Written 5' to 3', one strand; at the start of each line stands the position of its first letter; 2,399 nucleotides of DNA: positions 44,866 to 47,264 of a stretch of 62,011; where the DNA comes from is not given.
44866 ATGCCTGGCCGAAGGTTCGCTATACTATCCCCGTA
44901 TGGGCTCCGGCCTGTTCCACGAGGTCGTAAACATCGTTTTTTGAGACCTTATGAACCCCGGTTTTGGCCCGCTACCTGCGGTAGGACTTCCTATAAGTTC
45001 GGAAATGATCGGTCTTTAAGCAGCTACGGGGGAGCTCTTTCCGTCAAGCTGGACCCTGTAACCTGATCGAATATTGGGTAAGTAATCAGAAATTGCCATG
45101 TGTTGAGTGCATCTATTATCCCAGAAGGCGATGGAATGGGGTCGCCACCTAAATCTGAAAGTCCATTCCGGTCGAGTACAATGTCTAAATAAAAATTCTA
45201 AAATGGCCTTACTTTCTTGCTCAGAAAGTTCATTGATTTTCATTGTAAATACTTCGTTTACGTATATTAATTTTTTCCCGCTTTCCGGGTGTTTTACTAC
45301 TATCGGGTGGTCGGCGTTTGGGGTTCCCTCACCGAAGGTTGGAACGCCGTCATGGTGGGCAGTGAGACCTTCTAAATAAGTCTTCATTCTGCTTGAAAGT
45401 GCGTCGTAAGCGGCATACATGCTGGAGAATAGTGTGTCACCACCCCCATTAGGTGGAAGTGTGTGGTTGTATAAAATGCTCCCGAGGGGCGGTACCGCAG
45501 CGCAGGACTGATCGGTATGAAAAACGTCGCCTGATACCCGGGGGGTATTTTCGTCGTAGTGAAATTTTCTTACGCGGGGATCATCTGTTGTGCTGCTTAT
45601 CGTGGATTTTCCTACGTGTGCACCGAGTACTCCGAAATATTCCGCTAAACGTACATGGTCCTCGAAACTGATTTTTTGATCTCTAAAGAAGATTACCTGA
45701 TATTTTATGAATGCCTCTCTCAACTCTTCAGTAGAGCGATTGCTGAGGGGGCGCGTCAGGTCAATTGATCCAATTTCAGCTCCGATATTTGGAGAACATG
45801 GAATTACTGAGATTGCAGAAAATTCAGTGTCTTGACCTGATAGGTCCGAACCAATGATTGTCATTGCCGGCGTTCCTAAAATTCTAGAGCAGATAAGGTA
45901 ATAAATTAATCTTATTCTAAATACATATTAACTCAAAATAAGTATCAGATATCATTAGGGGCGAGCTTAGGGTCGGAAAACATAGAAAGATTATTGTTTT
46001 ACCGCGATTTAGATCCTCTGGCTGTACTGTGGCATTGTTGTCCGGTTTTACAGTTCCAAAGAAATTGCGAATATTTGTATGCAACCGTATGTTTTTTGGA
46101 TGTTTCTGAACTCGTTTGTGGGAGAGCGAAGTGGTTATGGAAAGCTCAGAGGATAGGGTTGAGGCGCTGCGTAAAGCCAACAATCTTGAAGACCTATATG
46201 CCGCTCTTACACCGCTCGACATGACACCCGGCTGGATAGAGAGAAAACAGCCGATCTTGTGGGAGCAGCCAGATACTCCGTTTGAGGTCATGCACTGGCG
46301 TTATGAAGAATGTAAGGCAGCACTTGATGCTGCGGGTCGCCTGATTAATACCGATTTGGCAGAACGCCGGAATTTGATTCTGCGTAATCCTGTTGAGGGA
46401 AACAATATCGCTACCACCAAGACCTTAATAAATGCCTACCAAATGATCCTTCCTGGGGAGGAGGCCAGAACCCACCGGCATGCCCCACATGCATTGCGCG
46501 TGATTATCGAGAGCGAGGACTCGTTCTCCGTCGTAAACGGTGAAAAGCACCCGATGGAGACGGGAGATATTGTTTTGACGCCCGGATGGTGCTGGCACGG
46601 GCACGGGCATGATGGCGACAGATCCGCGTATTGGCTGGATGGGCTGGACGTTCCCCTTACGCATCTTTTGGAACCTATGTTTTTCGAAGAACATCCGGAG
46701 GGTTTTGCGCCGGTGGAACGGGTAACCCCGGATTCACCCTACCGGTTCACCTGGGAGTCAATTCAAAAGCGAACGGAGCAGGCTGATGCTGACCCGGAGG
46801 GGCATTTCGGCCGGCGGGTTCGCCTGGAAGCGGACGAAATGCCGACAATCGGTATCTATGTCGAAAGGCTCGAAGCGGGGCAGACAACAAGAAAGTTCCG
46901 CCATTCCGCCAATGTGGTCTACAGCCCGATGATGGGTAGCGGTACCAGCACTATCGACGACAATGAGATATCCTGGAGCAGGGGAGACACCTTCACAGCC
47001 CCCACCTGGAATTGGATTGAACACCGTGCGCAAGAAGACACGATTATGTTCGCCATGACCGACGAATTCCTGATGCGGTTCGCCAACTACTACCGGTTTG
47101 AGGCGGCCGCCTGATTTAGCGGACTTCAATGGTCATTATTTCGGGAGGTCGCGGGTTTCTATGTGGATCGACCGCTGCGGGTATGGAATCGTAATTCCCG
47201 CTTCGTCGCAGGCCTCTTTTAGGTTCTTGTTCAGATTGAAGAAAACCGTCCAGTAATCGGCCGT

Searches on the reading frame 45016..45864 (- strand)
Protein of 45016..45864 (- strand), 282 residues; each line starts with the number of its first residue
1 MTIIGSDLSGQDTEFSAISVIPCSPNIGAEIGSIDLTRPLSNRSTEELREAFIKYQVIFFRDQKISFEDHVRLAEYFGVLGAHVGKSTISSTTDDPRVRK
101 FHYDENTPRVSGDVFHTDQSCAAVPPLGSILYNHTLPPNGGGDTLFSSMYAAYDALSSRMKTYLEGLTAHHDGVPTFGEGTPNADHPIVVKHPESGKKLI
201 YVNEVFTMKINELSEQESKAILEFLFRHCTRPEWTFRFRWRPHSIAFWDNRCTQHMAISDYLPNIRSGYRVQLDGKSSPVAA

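Call 7: search_protein_families(library=pfam, proteins=[window:45016-45864:-], max_evalue=0.01)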
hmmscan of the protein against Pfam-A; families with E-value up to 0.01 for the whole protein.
window:45016-45864:- (282 aa): 1 family
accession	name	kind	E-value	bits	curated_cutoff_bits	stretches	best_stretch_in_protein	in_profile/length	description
PF02668.22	TauD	-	4.6e-58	197.7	27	1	21-270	3-265/267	Taurine catabolism dioxygenase TauD, TfdA family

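Call 47: find_encoding_contigs(protein=window:45016-45864:-, flank=6000, max_places=10)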
Protein window:45016-45864:- (282 aa): 4 contigs read that carry it; 4 places shown.
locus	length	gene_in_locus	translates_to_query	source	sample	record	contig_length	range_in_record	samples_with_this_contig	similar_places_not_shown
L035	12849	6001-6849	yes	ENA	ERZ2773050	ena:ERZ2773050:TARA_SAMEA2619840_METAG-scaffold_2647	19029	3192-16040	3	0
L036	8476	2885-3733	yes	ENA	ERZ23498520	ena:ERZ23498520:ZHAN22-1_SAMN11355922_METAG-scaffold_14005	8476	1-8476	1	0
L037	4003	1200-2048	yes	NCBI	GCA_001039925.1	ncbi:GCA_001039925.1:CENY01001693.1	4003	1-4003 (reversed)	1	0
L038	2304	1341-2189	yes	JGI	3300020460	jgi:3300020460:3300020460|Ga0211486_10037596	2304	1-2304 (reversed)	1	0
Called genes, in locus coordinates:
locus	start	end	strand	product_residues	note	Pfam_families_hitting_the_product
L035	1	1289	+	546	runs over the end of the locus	PF00501:AMP-binding, PF13193:AMP-binding_C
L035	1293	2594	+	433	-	PF00501:AMP-binding, PF14535:AMP-binding_C_2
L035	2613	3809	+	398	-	PF00083:Sugar_tr, PF06609:TRI12 (weak), PF07690:MFS_1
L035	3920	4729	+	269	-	PF05552:MS_channel_1st_1, PF21088:MS_channel_1st, PF00924:MS_channel_2nd, PF21082:MS_channel_3rd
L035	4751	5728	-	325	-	PF07883:Cupin_2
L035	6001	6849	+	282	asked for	PF02668:TauD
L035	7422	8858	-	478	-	PF13489:Methyltransf_23 (faint), PF03848:TehB (faint), PF13649:Methyltransf_25 (faint)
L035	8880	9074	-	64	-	-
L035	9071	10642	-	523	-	PF00884:Sulfatase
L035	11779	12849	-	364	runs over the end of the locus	PF16868:NMT1_3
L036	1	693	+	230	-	?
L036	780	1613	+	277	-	PF05552:MS_channel_1st_1, PF21088:MS_channel_1st, PF00924:MS_channel_2nd, PF21082:MS_channel_3rd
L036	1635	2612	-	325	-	PF07883:Cupin_2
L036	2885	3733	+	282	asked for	PF02668:TauD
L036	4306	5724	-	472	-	PF13489:Methyltransf_23 (faint), PF03848:TehB (faint), PF08242:Methyltransf_12 (faint), PF13649:Methyltransf_25 (faint)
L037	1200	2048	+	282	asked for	PF02668:TauD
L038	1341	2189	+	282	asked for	PF02668:TauD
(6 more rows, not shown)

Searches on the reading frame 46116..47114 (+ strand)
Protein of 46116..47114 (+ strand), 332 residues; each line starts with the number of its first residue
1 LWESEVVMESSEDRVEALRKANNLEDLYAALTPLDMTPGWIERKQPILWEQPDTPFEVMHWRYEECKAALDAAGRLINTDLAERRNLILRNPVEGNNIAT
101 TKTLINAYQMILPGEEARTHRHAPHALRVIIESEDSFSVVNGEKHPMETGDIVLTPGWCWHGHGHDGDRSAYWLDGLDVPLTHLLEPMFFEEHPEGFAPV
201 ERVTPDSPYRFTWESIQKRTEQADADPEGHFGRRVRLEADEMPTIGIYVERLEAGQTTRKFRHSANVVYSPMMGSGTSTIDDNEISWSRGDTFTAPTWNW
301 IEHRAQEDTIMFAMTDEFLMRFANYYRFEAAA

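Call 7: search_protein_families(library=pfam, proteins=[window:46116-47114:+], max_evalue=0.01)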
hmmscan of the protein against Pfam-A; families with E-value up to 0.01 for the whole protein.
window:46116-47114:+ (332 aa): 1 family
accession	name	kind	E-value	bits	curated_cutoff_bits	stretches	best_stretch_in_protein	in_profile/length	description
PF07883.17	Cupin_2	-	1.1e-16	60.8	27.2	1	109-175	3-68/70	Cupin domain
